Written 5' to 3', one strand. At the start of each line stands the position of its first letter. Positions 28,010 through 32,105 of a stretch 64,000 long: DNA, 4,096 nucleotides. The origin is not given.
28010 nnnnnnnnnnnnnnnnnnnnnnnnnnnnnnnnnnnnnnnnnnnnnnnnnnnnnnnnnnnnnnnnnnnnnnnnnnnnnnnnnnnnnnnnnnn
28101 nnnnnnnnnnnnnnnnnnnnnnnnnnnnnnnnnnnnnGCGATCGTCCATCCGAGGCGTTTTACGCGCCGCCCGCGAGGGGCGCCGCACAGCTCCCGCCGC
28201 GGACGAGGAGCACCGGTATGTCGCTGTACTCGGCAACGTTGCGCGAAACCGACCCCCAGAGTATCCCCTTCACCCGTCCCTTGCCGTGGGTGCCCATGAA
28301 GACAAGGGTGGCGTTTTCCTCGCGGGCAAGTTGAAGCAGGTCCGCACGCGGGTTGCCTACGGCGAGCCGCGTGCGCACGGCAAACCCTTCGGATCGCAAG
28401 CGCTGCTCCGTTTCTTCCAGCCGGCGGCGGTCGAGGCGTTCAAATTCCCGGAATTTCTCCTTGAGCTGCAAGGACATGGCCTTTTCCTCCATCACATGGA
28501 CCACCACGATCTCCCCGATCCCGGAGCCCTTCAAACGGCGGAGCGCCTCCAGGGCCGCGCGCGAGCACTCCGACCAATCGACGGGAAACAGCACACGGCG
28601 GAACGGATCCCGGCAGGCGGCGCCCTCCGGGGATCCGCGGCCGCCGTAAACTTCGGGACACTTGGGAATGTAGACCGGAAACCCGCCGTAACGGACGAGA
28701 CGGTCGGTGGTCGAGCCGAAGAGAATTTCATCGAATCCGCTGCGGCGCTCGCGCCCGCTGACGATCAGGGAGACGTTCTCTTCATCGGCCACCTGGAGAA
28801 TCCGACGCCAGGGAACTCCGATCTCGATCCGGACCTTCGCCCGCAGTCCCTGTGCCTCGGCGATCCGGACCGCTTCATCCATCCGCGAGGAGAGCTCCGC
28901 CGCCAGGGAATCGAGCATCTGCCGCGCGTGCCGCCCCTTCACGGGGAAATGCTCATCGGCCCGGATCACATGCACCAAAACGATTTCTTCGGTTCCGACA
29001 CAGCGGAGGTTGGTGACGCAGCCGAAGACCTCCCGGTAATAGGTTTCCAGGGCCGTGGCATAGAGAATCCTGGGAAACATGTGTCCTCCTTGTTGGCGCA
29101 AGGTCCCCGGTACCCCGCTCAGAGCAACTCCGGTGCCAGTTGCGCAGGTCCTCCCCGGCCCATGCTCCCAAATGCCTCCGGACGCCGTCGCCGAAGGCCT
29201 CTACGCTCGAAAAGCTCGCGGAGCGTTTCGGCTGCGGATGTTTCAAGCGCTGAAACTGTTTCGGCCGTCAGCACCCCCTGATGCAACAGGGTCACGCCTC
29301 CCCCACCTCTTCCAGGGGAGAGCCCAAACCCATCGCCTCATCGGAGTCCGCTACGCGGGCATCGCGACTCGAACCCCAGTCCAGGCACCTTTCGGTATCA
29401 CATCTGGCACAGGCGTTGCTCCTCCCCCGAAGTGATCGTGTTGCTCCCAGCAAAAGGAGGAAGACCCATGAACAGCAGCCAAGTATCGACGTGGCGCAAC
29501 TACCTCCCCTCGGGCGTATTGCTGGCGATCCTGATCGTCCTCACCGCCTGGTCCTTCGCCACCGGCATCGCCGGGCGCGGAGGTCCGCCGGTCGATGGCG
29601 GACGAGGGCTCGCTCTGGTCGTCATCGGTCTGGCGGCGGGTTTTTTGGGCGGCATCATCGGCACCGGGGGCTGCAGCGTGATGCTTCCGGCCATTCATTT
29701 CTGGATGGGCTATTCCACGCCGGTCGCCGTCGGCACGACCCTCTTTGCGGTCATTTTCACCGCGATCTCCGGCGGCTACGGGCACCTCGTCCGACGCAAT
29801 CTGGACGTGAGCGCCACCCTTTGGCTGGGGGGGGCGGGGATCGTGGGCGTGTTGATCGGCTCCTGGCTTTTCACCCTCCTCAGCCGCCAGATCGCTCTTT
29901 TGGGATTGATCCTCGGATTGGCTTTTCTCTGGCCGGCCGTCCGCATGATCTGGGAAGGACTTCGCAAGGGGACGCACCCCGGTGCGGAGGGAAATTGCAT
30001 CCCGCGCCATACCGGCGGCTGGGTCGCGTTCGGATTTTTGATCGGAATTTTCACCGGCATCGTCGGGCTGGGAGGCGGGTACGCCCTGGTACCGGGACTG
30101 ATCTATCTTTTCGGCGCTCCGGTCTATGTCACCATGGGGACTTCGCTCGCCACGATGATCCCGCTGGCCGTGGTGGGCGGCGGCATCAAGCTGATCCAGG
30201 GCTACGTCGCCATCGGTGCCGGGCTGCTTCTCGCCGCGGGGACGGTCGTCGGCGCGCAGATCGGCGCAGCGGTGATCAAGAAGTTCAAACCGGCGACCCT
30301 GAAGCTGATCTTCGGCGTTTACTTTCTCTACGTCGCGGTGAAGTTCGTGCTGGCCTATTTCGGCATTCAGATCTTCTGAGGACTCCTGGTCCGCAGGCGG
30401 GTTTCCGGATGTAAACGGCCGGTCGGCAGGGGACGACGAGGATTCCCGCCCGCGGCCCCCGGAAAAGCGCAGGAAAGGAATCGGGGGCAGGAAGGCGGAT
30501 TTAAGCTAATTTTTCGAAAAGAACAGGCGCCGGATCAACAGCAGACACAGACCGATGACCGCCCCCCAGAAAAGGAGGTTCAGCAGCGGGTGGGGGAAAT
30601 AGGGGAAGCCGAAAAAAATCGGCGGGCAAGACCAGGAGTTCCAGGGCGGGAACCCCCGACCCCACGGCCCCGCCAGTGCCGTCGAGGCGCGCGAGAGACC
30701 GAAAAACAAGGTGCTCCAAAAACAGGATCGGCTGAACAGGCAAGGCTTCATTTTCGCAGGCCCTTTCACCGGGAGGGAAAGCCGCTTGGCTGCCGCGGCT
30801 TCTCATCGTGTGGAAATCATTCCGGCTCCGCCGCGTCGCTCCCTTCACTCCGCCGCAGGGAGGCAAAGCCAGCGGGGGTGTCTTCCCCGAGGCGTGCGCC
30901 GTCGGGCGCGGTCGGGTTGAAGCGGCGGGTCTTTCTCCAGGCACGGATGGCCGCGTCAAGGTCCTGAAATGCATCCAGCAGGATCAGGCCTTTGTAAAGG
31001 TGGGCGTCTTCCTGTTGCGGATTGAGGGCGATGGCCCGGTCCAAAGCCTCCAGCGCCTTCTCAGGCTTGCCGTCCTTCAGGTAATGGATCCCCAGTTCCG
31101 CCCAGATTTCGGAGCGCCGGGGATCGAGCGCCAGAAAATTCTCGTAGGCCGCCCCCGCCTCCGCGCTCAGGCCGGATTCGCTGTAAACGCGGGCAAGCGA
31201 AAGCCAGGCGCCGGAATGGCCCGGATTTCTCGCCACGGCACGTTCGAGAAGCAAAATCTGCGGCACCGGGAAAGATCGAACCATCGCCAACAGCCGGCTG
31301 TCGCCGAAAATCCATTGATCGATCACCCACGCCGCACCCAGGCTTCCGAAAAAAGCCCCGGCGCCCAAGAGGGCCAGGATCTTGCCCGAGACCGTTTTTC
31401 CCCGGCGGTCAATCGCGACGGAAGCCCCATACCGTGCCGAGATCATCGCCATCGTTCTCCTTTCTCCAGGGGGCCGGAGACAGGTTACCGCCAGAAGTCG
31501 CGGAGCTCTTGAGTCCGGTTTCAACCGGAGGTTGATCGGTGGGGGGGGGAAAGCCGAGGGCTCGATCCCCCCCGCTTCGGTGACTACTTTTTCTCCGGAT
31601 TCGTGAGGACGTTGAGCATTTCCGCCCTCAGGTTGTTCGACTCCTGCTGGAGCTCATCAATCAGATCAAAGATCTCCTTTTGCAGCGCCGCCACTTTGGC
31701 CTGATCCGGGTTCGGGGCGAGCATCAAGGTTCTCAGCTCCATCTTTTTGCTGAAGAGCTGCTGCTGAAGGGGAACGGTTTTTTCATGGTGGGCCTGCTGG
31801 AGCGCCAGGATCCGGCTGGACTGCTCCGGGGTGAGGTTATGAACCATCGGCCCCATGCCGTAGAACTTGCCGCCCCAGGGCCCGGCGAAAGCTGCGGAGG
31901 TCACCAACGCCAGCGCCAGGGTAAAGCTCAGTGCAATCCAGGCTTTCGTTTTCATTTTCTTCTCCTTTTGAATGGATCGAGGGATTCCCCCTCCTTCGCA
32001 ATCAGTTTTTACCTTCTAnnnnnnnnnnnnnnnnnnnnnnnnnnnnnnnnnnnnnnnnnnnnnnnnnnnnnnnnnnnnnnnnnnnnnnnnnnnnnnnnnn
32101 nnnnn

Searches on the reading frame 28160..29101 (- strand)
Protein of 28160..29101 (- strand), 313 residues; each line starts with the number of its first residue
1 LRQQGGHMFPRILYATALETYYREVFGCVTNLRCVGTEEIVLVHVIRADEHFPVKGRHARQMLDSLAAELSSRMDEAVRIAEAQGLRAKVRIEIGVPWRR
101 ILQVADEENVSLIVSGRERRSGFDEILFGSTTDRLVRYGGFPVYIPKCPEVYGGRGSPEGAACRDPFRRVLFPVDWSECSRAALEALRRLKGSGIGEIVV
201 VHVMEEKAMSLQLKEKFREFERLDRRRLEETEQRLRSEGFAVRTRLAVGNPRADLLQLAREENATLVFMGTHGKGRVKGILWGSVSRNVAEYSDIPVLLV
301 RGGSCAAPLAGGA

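Call 48: search_protein_families(library=pfam, proteins=[window:28160-29101:-], max_evalue=0.0001)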
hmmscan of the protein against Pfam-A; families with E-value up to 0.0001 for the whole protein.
window:28160-29101:- (313 aa): 1 family
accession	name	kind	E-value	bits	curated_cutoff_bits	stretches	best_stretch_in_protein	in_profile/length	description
PF00582.32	Usp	-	2.4e-43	148.5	24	2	167-301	2-141/141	Universal stress protein family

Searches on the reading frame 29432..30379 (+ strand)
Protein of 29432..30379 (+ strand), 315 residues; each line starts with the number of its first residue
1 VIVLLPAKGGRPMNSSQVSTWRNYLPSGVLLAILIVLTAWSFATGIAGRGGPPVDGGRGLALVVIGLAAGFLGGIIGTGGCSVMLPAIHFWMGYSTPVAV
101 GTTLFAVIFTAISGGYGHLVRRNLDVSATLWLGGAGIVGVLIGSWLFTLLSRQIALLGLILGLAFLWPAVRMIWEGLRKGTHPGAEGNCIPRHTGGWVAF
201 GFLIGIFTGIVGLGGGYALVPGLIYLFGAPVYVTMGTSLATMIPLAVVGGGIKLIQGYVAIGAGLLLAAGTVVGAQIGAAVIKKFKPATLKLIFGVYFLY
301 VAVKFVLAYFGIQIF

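Call 48: search_protein_families(library=pfam, proteins=[window:29432-30379:+], max_evalue=0.0001)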
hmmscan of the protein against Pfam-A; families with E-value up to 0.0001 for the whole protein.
window:29432-30379:+ (315 aa): 1 family
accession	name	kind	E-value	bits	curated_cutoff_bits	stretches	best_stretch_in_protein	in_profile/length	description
PF01925.25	TauE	-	1.1e-42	146.7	32.6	1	62-304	1-236/237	Sulfite exporter TauE/SafE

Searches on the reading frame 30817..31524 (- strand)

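Call 48: search_protein_families(library=pfam, proteins=[window:30817-31524:-], max_evalue=0.0001)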
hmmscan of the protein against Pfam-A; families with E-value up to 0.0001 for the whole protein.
window:30817-31524:- (235 aa): 12 families
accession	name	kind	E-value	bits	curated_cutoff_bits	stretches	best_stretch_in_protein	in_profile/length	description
PF13431.12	TPR_17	-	4.4e-15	55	24.4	0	92-123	1-32/34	Tetratricopeptide repeat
PF14559.12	TPR_19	-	1.7e-13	51.1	25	2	120-175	7-62/68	Tetratricopeptide repeat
PF13432.12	TPR_16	-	3.3e-13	50.2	32.7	1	144-196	3-53/65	Tetratricopeptide repeat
PF07719.23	TPR_2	-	1.3e-12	47.3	27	1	139-170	2-33/34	Tetratricopeptide repeat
PF13428.12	TPR_14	-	5.5e-12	45.5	23.5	1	139-179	2-42/44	Tetratricopeptide repeat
PF00515.34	TPR_1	-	6.6e-11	42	27.8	1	139-170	2-33/34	Tetratricopeptide repeat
PF13371.12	TPR_9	-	7.7e-10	39.1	35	1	113-176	4-67/73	Tetratricopeptide repeat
PF13414.12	TPR_11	-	6.4e-09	35.8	26.8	1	148-182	4-38/42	TPR repeat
PF13181.12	TPR_8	-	7e-08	32.5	25.7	0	139-170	2-33/34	Tetratricopeptide repeat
PF13176.12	TPR_7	-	1e-07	31.9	27.9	0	141-173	2-34/36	Tetratricopeptide repeat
PF23914.1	TPR_CcmH_CycH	-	5.3e-07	30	42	1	96-202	42-150/158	Cytochrome c-type biogenesis protein H TPR domain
PF13424.12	TPR_12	-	3.6e-05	24.3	30.1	0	106-167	5-74/77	Tetratricopeptide repeat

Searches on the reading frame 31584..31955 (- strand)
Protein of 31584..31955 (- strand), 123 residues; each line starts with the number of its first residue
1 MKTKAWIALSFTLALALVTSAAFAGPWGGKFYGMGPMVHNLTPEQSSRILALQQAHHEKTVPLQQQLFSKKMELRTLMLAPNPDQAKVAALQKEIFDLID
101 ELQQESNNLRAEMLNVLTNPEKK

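Call 48: search_protein_families(library=pfam, proteins=[window:31584-31955:-], max_evalue=0.0001)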
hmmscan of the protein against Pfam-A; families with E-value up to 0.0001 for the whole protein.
window:31584-31955:- (123 aa): 1 family
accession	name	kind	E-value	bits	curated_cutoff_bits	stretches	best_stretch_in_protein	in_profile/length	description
PF13801.11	Metal_resist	-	5.1e-15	56.2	29.2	1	13-119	11-120/125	Heavy-metal resistance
